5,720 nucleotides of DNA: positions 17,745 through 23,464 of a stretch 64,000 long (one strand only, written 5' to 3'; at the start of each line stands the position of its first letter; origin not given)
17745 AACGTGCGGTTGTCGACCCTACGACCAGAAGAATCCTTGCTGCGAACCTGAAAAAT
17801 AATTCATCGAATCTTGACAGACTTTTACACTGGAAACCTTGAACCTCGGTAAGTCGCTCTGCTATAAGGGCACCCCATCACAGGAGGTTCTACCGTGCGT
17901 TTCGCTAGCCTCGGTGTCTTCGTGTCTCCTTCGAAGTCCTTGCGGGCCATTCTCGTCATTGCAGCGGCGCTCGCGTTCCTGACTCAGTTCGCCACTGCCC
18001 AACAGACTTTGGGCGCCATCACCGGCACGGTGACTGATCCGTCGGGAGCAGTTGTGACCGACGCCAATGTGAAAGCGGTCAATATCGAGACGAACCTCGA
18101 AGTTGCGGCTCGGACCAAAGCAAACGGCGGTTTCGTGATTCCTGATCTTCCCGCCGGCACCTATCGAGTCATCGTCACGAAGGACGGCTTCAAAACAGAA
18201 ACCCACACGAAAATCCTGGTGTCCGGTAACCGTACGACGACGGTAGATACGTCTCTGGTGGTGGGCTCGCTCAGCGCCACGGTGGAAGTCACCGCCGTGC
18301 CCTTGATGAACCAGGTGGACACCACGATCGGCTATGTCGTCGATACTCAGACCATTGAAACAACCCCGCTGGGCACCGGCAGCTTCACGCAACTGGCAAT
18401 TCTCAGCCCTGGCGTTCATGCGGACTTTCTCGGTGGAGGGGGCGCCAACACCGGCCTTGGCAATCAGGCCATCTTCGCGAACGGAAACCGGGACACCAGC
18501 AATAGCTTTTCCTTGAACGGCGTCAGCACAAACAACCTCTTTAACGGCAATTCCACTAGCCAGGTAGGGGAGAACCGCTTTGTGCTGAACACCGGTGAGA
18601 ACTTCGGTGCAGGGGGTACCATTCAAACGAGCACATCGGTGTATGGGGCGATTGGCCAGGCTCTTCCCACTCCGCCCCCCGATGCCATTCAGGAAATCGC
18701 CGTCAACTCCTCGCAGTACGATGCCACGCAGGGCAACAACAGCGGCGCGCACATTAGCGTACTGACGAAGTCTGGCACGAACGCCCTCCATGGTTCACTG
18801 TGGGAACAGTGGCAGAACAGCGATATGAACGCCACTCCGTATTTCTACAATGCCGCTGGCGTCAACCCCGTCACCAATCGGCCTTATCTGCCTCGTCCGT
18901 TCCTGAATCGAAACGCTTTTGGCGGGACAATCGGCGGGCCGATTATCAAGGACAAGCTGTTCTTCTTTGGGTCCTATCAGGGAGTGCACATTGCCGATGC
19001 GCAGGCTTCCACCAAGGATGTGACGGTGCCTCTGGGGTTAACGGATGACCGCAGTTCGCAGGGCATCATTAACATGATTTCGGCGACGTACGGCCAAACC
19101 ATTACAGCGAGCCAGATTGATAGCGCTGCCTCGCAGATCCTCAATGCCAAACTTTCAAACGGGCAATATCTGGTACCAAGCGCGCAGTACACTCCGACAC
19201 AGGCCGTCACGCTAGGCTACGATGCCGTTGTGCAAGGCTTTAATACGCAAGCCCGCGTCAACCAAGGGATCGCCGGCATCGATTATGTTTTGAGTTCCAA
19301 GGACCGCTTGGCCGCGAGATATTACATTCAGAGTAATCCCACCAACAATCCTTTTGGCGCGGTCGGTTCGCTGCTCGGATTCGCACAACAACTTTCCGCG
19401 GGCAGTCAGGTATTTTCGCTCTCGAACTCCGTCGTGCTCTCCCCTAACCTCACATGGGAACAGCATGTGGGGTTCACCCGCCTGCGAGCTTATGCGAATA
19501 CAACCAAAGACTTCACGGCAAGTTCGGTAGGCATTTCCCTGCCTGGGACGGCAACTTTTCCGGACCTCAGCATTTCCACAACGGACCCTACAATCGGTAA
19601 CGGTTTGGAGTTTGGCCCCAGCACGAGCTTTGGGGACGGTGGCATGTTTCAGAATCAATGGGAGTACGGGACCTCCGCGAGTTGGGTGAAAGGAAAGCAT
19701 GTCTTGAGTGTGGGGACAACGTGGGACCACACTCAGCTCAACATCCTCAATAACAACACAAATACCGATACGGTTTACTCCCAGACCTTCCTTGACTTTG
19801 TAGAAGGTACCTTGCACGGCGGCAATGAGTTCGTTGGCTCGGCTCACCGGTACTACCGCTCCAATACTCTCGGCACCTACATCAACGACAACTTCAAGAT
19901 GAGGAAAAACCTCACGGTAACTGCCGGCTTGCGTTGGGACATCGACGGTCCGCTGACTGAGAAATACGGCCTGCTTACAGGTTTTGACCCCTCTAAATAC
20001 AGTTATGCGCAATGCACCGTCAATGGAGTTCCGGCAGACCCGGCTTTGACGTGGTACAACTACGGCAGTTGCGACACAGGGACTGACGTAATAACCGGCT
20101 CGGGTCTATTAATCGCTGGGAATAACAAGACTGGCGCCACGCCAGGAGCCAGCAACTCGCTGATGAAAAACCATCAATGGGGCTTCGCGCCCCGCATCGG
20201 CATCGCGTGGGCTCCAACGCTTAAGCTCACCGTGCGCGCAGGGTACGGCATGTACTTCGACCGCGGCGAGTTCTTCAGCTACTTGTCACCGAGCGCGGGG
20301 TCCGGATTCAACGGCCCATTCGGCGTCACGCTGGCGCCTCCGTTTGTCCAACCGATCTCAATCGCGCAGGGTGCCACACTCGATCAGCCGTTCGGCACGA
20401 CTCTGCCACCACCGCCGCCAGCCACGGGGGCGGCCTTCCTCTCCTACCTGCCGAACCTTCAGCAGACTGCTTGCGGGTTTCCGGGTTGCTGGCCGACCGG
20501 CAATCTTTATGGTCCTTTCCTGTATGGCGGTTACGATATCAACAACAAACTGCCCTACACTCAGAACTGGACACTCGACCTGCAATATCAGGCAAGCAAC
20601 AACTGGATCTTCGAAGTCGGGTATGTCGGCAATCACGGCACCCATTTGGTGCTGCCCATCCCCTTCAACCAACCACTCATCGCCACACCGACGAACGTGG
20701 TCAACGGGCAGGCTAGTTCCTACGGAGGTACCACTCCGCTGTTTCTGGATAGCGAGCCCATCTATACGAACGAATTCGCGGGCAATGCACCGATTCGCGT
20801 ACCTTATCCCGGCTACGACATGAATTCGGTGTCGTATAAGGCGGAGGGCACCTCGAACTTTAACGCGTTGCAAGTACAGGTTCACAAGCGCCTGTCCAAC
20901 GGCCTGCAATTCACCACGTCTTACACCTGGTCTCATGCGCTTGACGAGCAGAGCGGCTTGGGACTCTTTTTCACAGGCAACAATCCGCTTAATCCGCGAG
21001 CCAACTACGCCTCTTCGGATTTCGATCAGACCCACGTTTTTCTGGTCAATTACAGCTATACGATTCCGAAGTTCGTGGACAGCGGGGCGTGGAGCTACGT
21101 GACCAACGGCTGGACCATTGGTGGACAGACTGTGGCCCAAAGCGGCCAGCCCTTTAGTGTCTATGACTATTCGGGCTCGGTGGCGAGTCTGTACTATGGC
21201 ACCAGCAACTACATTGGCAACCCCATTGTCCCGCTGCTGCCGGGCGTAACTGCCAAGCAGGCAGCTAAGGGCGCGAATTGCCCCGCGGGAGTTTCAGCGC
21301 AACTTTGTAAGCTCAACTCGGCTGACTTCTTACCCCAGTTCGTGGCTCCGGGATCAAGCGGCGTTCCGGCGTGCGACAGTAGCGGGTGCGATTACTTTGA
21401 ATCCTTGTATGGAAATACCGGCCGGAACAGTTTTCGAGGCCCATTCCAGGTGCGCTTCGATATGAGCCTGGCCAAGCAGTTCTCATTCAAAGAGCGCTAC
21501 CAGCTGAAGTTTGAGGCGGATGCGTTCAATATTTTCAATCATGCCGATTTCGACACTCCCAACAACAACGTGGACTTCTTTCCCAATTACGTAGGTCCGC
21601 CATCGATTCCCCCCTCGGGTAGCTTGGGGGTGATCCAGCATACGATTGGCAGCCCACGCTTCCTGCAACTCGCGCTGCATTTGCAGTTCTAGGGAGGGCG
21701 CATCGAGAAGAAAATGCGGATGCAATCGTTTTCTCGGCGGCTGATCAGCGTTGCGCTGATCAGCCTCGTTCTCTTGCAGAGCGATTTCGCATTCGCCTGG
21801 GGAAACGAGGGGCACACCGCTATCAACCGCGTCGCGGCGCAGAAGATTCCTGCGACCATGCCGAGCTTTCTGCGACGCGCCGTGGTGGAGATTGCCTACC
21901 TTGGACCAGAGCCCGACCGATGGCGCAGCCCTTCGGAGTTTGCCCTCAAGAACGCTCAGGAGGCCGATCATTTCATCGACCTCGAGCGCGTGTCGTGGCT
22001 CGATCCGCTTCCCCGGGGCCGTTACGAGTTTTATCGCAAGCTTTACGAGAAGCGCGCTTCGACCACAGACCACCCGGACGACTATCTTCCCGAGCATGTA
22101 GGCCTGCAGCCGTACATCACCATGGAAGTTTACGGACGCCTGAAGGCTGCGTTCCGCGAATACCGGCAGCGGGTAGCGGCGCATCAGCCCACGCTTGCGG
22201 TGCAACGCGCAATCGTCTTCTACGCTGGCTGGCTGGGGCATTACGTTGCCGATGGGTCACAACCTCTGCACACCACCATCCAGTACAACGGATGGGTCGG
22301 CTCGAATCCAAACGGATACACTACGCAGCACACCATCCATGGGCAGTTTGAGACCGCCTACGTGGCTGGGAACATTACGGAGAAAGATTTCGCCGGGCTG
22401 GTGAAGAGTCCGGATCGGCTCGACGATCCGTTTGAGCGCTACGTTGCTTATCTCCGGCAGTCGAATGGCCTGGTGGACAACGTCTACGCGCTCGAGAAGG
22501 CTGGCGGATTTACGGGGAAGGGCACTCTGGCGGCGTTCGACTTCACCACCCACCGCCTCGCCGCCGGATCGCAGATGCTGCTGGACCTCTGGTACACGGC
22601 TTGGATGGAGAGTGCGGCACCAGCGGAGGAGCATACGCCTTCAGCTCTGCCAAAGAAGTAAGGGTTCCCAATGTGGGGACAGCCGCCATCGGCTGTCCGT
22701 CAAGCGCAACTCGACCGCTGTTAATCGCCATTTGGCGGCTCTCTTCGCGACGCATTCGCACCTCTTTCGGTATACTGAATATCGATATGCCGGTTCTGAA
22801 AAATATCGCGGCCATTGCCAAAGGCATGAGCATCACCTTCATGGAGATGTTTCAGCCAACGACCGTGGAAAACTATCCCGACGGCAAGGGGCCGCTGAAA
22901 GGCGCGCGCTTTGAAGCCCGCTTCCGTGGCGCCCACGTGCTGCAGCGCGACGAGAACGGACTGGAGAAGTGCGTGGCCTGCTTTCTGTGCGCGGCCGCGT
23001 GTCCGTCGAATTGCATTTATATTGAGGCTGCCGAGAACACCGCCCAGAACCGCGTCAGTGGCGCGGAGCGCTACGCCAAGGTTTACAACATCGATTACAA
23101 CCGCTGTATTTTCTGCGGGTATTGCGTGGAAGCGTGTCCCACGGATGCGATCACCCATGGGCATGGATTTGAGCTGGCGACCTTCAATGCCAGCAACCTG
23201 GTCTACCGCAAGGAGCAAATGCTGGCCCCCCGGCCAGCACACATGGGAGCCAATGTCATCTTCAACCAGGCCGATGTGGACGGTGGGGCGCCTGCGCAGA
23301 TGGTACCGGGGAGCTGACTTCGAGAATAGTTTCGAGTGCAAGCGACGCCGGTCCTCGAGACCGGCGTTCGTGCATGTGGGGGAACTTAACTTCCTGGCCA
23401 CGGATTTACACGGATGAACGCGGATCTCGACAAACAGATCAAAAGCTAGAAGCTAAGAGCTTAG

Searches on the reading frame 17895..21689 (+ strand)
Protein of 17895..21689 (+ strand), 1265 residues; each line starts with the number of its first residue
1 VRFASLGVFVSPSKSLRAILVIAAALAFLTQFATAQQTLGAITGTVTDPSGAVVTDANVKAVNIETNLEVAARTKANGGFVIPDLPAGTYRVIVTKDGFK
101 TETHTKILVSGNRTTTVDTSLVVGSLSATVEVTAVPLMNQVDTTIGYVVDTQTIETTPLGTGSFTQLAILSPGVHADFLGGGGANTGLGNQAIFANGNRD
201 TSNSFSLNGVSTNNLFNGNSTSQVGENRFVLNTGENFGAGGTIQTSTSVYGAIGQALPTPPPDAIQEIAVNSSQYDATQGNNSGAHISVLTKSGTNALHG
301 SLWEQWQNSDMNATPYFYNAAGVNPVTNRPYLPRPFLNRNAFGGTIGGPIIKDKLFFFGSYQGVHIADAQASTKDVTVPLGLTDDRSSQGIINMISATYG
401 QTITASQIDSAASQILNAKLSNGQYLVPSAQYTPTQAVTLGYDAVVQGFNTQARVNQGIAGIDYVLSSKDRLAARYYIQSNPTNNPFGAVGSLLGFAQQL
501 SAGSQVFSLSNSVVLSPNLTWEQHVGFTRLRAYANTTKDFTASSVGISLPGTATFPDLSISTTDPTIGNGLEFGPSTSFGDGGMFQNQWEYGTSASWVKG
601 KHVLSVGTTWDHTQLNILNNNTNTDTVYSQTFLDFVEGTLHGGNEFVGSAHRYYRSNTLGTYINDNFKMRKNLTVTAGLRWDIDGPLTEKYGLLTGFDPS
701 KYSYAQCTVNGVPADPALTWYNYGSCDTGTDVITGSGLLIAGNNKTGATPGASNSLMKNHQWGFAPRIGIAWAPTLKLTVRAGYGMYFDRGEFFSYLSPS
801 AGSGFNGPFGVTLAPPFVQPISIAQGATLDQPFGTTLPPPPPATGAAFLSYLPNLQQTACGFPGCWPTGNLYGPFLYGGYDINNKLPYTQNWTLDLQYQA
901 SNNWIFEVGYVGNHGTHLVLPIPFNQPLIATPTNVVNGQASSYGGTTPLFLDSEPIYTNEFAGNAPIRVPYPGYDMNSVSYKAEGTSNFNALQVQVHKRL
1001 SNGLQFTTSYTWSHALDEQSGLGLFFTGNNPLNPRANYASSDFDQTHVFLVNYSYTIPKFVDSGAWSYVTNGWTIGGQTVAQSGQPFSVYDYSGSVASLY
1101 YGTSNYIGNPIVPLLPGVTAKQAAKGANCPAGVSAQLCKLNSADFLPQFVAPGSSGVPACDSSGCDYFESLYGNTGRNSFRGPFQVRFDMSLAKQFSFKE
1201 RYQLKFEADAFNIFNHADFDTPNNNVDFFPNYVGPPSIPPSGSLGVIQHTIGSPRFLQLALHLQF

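Call 22: search_protein_families(library=pfam, proteins=[window:17895-21689:+], max_evalue=0.001)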
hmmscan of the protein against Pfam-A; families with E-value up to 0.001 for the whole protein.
window:17895-21689:+ (1265 aa): 5 families
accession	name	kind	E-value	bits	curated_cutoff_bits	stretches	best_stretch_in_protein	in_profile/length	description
PF25183.1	OMP_b-brl_4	-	1.7e-164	549.8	30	1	291-1258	2-838/838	Outer membrane beta barrel domain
PF13620.12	CarboxypepD_reg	-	2.3e-19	69.9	32.3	1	42-121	2-81/82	Carboxypeptidase regulatory-like domain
PF00593.30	TonB_dep_Rec_b-barrel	-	2e-09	38.3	27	1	468-807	13-263/436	TonB dependent receptor-like, beta-barrel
PF14686.12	fn3_3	-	2e-05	24.7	24.4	1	65-116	22-74/75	Polysaccharide lyase family 4, domain II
PF13715.12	CarbopepD_reg_2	-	0.00012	22.5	32.2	1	42-119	1-74/88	CarboxypepD_reg-like domain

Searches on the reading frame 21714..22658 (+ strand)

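Call 79: search_protein_families(library=pfam, proteins=[window:21714-22658:+], max_evalue=0.001)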
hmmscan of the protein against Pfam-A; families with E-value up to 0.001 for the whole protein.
window:21714-22658:+ (315 aa): 1 family
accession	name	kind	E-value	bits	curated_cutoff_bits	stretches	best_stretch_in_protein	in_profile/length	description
PF02265.22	S1-P1_nuclease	-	3.4e-05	24.3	29.5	1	29-198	1-137/258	S1/P1 Nuclease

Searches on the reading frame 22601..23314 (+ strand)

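Call 79: search_protein_families(library=pfam, proteins=[window:22601-23314:+], max_evalue=0.001)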
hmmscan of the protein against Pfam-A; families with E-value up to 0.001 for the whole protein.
window:22601-23314:+ (238 aa): 11 families
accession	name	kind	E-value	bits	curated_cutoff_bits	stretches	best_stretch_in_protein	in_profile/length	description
PF00037.32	Fer4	-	6.5e-13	48.4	21.1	1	163-185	2-24/24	4Fe-4S binding domain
PF12838.12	Fer4_7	-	9.8e-11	42.4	27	1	123-183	1-52/52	4Fe-4S dicluster domain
PF13237.11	Fer4_10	-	5.6e-10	39.4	25.5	2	121-180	6-53/53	4Fe-4S dicluster domain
PF14697.11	Fer4_21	-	8.8e-09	35.8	35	1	164-184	3-26/59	4Fe-4S dicluster domain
PF13187.11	Fer4_9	-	8.9e-09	35.7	27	1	123-184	1-52/52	4Fe-4S dicluster domain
PF13484.11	Fer4_16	-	5.9e-08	33.8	30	1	168-191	1-23/66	4Fe-4S double cluster binding domain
PF12797.12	Fer4_2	-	4.1e-07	30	24.5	1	164-181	5-22/22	4Fe-4S binding domain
PF12837.12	Fer4_6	-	5.8e-07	29.6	25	1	164-184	4-24/24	4Fe-4S binding domain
PF13183.11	Fer4_8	-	4.2e-06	27.6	27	1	121-182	2-67/68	4Fe-4S dicluster domain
PF13746.11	Fer4_18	-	1.8e-05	25.3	27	0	162-197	54-88/114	4Fe-4S dicluster domain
PF13534.11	Fer4_17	-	0.00012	23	22.2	0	123-182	1-59/61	4Fe-4S dicluster domain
